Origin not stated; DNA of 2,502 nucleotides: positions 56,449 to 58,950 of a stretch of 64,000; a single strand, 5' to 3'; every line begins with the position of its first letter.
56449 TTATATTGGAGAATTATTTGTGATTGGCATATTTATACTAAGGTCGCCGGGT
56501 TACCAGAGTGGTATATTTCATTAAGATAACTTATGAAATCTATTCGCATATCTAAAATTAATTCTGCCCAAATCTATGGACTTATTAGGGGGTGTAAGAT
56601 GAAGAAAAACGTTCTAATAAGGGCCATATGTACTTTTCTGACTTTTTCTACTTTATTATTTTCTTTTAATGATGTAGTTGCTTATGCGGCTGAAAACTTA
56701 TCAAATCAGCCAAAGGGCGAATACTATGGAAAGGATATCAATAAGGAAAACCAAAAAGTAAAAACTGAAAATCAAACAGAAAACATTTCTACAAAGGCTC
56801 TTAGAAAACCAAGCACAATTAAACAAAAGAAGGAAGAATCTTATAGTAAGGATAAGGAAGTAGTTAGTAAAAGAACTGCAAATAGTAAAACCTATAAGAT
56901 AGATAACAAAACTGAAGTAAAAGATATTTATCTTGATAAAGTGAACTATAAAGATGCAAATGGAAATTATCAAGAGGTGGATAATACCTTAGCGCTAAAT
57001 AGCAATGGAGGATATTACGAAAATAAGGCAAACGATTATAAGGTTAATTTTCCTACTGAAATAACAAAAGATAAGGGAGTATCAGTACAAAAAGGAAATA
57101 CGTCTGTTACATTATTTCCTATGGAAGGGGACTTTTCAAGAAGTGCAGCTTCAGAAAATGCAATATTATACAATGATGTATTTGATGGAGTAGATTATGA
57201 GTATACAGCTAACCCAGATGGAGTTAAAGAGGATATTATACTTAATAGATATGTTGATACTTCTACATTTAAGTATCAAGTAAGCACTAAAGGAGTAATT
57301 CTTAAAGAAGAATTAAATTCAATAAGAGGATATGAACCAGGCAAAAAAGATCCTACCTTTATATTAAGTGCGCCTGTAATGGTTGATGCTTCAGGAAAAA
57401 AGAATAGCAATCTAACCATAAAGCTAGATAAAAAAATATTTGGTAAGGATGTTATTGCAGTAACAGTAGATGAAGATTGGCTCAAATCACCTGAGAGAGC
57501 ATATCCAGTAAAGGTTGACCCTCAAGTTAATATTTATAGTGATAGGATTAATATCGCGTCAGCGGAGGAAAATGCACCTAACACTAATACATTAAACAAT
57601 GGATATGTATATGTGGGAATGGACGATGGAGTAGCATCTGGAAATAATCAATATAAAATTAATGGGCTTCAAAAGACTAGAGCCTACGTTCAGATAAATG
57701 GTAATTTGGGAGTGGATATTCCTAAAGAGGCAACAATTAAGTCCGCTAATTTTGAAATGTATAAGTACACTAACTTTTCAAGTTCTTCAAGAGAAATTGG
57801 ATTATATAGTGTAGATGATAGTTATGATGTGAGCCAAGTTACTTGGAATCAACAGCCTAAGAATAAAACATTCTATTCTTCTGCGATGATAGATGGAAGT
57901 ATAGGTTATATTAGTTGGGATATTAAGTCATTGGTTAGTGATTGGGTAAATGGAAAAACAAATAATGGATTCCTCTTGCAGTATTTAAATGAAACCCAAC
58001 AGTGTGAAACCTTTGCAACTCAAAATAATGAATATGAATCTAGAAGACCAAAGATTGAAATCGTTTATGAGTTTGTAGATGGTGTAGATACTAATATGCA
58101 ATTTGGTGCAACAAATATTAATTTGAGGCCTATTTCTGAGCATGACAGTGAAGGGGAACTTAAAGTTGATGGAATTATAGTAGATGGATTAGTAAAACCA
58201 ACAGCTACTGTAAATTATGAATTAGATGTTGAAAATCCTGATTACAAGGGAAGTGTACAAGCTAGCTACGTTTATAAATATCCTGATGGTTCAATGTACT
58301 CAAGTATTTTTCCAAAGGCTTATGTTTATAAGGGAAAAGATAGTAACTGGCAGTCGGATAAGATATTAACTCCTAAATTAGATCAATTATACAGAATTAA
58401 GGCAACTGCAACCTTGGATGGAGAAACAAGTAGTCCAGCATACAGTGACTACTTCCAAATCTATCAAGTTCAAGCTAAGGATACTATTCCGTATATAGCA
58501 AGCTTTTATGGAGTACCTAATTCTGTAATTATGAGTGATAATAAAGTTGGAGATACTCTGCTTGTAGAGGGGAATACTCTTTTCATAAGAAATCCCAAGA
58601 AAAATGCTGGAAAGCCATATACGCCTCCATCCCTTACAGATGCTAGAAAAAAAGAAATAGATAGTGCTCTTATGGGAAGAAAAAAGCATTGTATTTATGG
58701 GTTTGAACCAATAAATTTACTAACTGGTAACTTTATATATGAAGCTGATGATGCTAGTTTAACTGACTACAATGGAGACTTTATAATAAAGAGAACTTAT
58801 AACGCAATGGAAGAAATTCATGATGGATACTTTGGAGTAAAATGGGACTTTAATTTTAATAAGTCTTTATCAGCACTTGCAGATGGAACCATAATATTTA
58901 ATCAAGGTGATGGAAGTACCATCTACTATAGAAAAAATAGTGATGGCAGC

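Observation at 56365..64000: c-di-GMP-I riboswitch in front of a giant Rhs polymorphic-toxin gene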

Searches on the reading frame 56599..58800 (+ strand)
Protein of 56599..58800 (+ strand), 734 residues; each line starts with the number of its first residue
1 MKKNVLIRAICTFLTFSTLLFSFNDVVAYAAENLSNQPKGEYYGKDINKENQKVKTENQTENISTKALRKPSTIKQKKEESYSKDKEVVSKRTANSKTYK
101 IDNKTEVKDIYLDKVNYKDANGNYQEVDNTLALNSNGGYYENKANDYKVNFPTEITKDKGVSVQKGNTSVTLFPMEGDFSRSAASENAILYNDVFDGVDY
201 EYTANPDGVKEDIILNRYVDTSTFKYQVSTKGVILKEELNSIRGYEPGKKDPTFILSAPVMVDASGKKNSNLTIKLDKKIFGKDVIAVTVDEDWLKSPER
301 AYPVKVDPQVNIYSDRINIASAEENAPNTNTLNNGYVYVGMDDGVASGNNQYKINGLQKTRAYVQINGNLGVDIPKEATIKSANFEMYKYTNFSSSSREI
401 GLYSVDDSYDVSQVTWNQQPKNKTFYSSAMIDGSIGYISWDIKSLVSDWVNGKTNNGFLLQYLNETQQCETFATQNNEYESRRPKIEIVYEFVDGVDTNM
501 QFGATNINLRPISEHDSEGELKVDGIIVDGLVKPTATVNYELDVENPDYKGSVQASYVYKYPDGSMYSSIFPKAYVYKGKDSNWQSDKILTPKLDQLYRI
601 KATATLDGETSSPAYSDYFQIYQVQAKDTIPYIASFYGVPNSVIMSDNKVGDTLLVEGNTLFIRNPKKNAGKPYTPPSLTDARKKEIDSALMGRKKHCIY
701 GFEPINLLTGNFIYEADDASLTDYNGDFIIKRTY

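Call 14: find_homologous_proteins(query=window:56599-58800:+)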
Query window:56599-58800:+ (734 aa): 15 proteins with E <= 0.001 among 8000 candidates.
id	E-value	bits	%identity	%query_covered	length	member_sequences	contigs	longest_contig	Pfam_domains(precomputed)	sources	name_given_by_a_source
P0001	0.0e+0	1225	73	100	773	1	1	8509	PF24517.3,PF20148.5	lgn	-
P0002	1.2e-232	793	76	63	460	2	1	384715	PF24517.3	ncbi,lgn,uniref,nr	ncbi:DNRLRE domain-containing protein [Clostridium sp. UBA4548]|uniref:DNRLRE domain-containing prot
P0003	9.2e-183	628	43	100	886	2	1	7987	PF05593.20,PF24517.3,PF25023.2,PF20148.5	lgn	-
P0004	6.7e-171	589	43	98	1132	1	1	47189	PF05593.20,PF24517.3,PF25023.2,PF20148.5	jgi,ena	-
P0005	1.6e-116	409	41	72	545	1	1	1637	-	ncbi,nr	ncbi:MAG: DNRLRE domain-containing protein, partial [Clostridium sp.]|nr:DNRLRE domain-containing pr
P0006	4.0e-98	348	36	73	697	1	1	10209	PF24517.3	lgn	-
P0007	5.1e-70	255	35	67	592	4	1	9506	-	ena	-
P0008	1.5e-69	254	32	75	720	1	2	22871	PF00688.25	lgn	-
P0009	6.7e-53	199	33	57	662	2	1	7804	PF24517.3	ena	-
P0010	1.6e-38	151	36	38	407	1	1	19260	-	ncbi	-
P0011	2.9e-33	134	29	55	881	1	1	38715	PF05593.20,PF24517.3,PF00688.25,PF25023.2,PF06848.18,PF20148.5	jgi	jgi:YD repeat-containing protein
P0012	4.0e-30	123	39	23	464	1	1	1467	-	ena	-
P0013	4.4e-24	103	23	40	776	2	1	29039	PF07591.16,PF14890.12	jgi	jgi:hypothetical protein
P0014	4.9e-15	73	25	57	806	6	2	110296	PF24517.3,PF14200.13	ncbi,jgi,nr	ncbi:MAG: DNRLRE domain-containing protein [Lachnospira sp.]|nr:DNRLRE domain-containing protein [La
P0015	7.2e-12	63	25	53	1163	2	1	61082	PF12671.14,PF24517.3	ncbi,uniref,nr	ncbi:DNRLRE domain-containing protein [Priestia megaterium]|uniref:DNRLRE domain-containing protein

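Call 15: find_encoding_contigs(protein=P0002, flank=10000, max_places=3)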
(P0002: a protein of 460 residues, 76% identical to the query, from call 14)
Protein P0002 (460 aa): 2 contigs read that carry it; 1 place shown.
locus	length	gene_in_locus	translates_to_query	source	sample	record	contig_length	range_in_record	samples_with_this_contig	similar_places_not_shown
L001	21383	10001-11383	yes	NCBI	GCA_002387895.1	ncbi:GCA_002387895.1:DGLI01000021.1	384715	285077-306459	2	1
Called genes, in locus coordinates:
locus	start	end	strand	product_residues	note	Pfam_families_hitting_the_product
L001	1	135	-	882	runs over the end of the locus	PF00690:Cation_ATPase_N, PF00122:E1-E2_ATPase, PF00702:Hydrolase, PF13246:Cation_ATPase, PF00689:Cation_ATPase_C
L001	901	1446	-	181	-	PF02417:Chromate_transp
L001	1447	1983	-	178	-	PF02417:Chromate_transp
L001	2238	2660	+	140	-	PF03885:DUF327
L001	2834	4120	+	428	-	PF13174:TPR_6 (faint), PF13181:TPR_8 (faint), PF13428:TPR_14 (faint), PF13424:TPR_12 (faint), PF00515:TPR_1 (faint), PF07719:TPR_2 (faint)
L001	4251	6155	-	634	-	PF00795:CN_hydrolase, PF02540:NAD_synthase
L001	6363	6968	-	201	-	PF01613:Flavin_Reduct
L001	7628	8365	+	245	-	-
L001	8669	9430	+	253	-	PF00037:Fer4 (weak), PF12797:Fer4_2 (weak), PF12837:Fer4_6, PF13237:Fer4_10 (weak), PF14697:Fer4_21 (weak), PF12838:Fer4_7 (weak), PF13187:Fer4_9 (weak), PF27217:AF_0155, +1 more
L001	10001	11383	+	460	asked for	PF24517:CBM96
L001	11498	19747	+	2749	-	-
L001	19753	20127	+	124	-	-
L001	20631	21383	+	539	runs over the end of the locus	-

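Call 16: find_encoding_contigs(protein=P0001, flank=10000, max_places=3)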
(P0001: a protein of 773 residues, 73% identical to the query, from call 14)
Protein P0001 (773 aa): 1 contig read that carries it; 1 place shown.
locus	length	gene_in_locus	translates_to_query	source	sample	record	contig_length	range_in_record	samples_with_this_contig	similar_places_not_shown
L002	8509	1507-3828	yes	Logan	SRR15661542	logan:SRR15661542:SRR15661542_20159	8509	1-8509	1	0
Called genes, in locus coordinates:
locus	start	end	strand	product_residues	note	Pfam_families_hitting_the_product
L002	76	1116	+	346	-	PF04245:NA37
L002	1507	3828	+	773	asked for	PF24517:CBM96, PF20148:DUF6531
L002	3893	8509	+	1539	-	?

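Call 17: find_encoding_contigs(protein=P0004, flank=10000, max_places=3)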
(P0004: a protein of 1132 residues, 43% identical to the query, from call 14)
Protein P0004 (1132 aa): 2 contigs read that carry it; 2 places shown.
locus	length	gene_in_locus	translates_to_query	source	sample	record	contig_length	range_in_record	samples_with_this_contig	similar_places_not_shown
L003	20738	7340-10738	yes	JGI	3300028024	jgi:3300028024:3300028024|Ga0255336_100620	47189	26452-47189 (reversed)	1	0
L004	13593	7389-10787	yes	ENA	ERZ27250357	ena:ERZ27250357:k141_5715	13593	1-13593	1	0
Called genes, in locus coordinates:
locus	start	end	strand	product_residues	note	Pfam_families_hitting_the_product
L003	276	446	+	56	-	-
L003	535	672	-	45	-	-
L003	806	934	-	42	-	-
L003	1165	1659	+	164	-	PF22811:Zn_ribbon_NrdR, PF03477:ATP-cone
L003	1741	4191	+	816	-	PF00317:Ribonuc_red_lgN, PF02867:Ribonuc_red_lgC, PF12637:TSCPD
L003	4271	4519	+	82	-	-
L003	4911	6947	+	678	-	PF08448:PAS_4 (faint), PF13426:PAS_9 (weak), PF00989:PAS, PF13188:PAS_8 (weak), PF08447:PAS_3 (weak), PF13426:PAS_9, PF00990:GGDEF, PF00563:EAL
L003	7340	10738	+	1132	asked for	PF24517:CBM96, PF20148:DUF6531, PF25023:TEN_YD-shell, PF05593:RHS_repeat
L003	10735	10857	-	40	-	-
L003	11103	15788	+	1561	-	-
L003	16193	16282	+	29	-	-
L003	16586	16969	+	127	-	-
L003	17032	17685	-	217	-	-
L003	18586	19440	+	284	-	PF07508:Recombinase (weak), PF13408:Zn_ribbon_recom, PF14287:DUF4368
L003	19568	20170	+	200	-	-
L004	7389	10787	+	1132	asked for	PF24517:CBM96, PF20148:DUF6531, PF25023:TEN_YD-shell, PF05593:RHS_repeat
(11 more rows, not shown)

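Call 18: find_encoding_contigs(protein=P0003, flank=10000, max_places=3)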
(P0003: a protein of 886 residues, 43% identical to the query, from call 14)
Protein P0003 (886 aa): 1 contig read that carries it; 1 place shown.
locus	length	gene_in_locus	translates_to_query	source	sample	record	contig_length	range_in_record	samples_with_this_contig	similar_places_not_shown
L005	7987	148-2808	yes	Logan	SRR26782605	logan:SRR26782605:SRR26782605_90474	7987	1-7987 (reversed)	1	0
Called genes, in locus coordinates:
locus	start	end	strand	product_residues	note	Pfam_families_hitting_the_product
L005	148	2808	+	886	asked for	PF05593:RHS_repeat (faint), PF24517:CBM96, PF20148:DUF6531, PF25023:TEN_YD-shell (weak)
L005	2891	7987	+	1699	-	?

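Call 19: find_encoding_contigs(protein=P0006, flank=10000, max_places=3)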
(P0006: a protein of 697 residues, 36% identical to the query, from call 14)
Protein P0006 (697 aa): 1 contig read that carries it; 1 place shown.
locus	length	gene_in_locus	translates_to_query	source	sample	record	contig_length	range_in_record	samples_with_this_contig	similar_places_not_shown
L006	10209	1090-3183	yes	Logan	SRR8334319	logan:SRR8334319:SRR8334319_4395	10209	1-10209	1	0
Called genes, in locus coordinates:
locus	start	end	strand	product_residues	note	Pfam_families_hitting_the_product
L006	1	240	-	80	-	?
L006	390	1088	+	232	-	-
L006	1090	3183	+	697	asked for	PF24517:CBM96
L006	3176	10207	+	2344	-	?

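Call 20: find_encoding_contigs(protein=P0008, flank=10000, max_places=3)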
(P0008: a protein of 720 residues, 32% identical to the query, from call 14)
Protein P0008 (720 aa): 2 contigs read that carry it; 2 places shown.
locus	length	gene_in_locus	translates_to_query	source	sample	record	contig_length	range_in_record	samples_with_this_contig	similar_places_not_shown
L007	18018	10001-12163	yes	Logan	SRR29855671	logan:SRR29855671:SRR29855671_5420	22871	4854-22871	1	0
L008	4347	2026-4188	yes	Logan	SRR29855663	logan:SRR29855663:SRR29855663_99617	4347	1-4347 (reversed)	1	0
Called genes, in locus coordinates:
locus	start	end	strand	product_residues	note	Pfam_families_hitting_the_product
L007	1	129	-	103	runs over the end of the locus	PF05437:AzlD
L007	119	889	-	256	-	PF03591:AzlC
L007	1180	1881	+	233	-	PF00072:Response_reg, PF00486:Trans_reg_C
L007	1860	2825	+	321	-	PF00512:HisKA (weak), PF02518:HATPase_c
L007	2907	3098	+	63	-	-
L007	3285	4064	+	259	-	PF00005:ABC_tran, PF02463:SMC_N, PF13304:AAA_21 (faint)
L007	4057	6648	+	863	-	PF02687:FtsX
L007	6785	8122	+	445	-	PF16980:CitMHS_2, PF03600:CitMHS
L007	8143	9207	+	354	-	PF13189:Cytidylate_kin2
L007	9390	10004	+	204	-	-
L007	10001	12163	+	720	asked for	PF00688:TGFb_propeptide (weak)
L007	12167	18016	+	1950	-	?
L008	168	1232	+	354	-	PF13189:Cytidylate_kin2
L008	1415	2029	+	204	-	-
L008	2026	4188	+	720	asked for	PF00688:TGFb_propeptide (weak)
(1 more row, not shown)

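Call 21: find_encoding_contigs(protein=P0011, flank=10000, max_places=3)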
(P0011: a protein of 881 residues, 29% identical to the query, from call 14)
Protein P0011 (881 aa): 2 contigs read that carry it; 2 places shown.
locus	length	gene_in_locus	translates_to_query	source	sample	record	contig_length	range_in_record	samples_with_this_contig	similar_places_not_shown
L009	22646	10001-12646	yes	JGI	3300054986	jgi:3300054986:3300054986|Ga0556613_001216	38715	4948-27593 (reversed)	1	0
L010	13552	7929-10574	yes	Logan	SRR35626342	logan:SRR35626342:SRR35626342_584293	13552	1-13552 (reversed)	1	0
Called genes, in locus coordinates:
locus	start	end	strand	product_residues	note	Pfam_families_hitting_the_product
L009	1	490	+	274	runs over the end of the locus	PF00459:Inositol_P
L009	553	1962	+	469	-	PF01546:Peptidase_M20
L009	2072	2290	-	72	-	-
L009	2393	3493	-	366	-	PF01594:AI-2E_transport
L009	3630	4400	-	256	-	-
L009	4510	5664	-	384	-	PF00266:Aminotran_5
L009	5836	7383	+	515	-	PF00890:FAD_binding_2, PF01266:DAO, PF03486:HI0933_like (faint), PF07992:Pyr_redox_2 (faint), PF02910:Succ_DH_flav_C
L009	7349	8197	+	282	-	PF02749:QRPTase_N, PF01729:QRPTase_C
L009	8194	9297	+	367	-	PF02445:NadA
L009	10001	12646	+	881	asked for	PF00688:TGFb_propeptide (weak), PF24517:CBM96, PF06848:Disaggr_repeat (weak), PF20148:DUF6531, PF25023:TEN_YD-shell, PF05593:RHS_repeat, PF25023:TEN_YD-shell (weak), PF05593:RHS_repeat (weak)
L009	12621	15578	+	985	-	PF25023:TEN_YD-shell (weak), PF05593:RHS_repeat, PF25023:TEN_YD-shell, PF22322:DUF6973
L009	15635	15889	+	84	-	PF27474:YvzJ (weak)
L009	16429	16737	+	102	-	-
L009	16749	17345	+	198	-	PF05103:DivIVA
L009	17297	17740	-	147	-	-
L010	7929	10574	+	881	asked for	PF00688:TGFb_propeptide (weak), PF24517:CBM96, PF06848:Disaggr_repeat (weak), PF20148:DUF6531, PF25023:TEN_YD-shell, PF05593:RHS_repeat, PF25023:TEN_YD-shell (weak), PF05593:RHS_repeat (weak)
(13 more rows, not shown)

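Call 29: find_related_loci(query=A1, collection=genome_contigs, flank=10000)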
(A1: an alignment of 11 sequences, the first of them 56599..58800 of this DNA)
Query A1 (734 aa) in genome_contigs; peptide patterns used: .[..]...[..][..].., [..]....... (x = any residue, [..] = any of these).
303 stretches matched a pattern; 167 encode a relative of the query (tblastn E <= 1e-3); the best 80 are kept; 80 distinct loci.
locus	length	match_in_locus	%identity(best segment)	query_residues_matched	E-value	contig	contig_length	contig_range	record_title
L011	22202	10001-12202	80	1-734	0e+0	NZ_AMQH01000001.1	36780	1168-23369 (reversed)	Clostridium tunisiense TJ C661contig1, whole genome shotgun sequence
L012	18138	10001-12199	78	1-734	0e+0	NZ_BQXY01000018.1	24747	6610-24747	Clostridium folliculivorans strain D1-1 sequence18, whole genome shotgun sequence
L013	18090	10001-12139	68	21-734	0e+0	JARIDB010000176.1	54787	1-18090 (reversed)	MAG: Clostridium sp. isolate cluster2_bin.52 k127_160846, whole genome shotgun sequence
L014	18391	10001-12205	56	1-734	0e+0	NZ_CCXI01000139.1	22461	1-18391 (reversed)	Clostridium polynesiense strain MS1, whole genome shotgun sequence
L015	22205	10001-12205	48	1-734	0e+0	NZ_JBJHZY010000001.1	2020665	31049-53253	Candidatus Clostridium radicumherbarum strain WILCCON 0202 NODE_1_length_2020665_cov_148.282650, whole genome shotgun se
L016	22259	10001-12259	41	1-734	5e-177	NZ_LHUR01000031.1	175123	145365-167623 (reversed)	Clostridium homopropionicum DSM 5847 CLHOM_contig000043, whole genome shotgun sequence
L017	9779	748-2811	42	46-734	3e-158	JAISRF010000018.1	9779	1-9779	MAG: Oscillospiraceae bacterium isolate Kf353_bin46 k119_1308663, whole genome shotgun sequence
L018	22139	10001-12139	39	1-734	3e-158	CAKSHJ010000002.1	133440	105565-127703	MAG: uncultured Eubacteriales bacterium isolate REFINED_METABAT215_TOP10_CONTIGS_1500_ASSEMBLY_K77_MERGED__Hadza_MoBio_h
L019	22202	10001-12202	80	1-734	0e+0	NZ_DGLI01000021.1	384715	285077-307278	MAG: Clostridium sp. UBA4548 UBA4548_contig_55, whole genome shotgun sequence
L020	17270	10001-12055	41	53-734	5e-153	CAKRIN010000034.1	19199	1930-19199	MAG: uncultured Lachnospira sp. isolate REFINED_METABAT215_TOP10_CONTIGS_1500_ASSEMBLY_K77_MERGED__Hadza_PheChl_Fiber-Ha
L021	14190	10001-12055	41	53-734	3e-153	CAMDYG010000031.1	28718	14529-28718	MAG: uncultured Eubacterium sp. isolate SRR11489789_bin.15_metaWRAP_v1.3_MAG genome assembly, contig: ERZ11466733.1827,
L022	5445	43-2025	41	65-734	1e-154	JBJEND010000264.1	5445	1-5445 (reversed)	MAG: Butyrivibrio sp. isolate LOHA29_bin.045 NODE_7966_length_5445_cov_5.740631, whole genome shotgun sequence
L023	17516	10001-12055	40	54-734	3e-152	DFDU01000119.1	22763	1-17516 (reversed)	MAG TPA_asm: Lachnospiraceae bacterium UBA3820 UBA3820_contig_58459, whole genome shotgun sequence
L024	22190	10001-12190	38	1-734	5e-152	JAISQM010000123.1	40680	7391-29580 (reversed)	MAG: Eubacteriales Family XIII. Incertae Sedis bacterium isolate Kf353_bin138 k119_5415843, whole genome shotgun sequenc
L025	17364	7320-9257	41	93-734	2e-148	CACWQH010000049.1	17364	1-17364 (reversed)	MAG: uncultured Lachnospiraceae bacterium isolate RUG10816 genome assembly, contig: RUG10816_asm_49, whole genome shotgu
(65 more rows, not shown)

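Call 36: find_related_loci(query=A1, collection=metagenome_contigs, flank=10000)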
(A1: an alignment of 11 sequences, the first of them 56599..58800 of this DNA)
Query A1 (734 aa) in metagenome_contigs; peptide patterns used: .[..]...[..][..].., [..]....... (x = any residue, [..] = any of these).
332 stretches matched a pattern; 150 encode a relative of the query (tblastn E <= 1e-3); the best 80 are kept; 80 distinct loci.
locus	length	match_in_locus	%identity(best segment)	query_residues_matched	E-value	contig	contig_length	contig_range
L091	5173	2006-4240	68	1-734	0e+0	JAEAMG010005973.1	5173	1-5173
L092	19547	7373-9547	43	14-734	8e-177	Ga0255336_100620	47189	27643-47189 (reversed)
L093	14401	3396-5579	42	26-734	2e-173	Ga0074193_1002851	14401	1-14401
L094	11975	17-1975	42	68-734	2e-153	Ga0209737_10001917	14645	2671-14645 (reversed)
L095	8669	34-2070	41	57-734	1e-147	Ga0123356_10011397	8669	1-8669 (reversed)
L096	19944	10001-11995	41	66-734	1e-146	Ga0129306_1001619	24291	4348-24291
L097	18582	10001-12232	37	1-734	1e-141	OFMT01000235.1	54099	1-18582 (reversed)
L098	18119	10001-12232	37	1-734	7e-142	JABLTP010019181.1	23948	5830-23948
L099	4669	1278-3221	41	95-734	6e-143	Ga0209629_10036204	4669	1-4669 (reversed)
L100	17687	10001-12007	41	74-734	9e-138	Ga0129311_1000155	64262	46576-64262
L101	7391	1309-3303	39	96-734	7e-136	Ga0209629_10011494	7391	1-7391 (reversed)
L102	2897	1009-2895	39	26-638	4e-140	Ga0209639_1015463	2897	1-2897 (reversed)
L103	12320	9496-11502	38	71-734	6e-133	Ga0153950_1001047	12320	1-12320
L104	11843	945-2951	38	71-734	6e-133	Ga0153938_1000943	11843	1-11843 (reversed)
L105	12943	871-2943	37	52-734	1e-132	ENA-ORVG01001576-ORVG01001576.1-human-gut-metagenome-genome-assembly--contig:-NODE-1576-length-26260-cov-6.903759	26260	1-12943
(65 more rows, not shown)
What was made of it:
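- The encoded proteins are 41-80% identical to the window protein (calls 14, 29, 36).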

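Call 44: search_protein_families(library=pfam, proteins=[L015:17375-19771:+, L015:19790-20119:+, L001:17348-19744:+, L001:19753-20124:+, L011:18567-20153:+, L011:20171-20692:+], max_evalue=0.01)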
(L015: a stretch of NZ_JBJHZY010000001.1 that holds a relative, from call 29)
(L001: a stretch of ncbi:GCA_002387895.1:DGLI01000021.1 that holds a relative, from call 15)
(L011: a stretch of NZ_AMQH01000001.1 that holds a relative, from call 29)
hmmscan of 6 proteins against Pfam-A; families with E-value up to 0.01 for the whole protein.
L015:17375-19771:+ (799 aa): 2 families
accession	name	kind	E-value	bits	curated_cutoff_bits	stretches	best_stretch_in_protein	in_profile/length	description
PF01471.23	PG_binding_1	-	9.4e-38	128.6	23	2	427-483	1-57/57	Putative peptidoglycan binding domain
PF09374.15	PG_binding_3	-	6.8e-11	42.6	24.6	0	468-488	16-33/76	Predicted Peptidoglycan domain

L015:19790-20119:+ (110 aa): 0 families

L001:17348-19744:+ (799 aa): 1 family
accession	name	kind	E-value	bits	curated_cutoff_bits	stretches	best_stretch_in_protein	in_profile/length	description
PF12699.13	phiKZ_IP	-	0.00027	20.7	27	0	98-132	93-127/387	phiKZ-like phage internal head proteins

L001:19753-20124:+ (124 aa): 2 families
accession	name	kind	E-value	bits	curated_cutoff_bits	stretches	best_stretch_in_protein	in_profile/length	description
PF00619.27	CARD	-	0.0018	18.7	23.9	1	50-81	18-49/85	Caspase recruitment domain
PF05635.17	23S_rRNA_IVP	-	0.0071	17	33.8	0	41-81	63-103/106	23S rRNA-intervening sequence protein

L011:18567-20153:+ (529 aa): 1 family
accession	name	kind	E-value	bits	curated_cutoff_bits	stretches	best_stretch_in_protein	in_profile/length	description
PF12699.13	phiKZ_IP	-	0.00063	19.5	27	1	178-299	94-210/387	phiKZ-like phage internal head proteins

L011:20171-20692:+ (174 aa): 0 families
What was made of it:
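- Closest known: Bacillus subtilis WapA and Streptococcus suis WapA. Different: The toxin tips have no Pfam match (call 44).
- Tried and rejected: Toxin-tip identity: Pfam found nothing beyond PG_binding_1 repeats in L015 (call 44).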
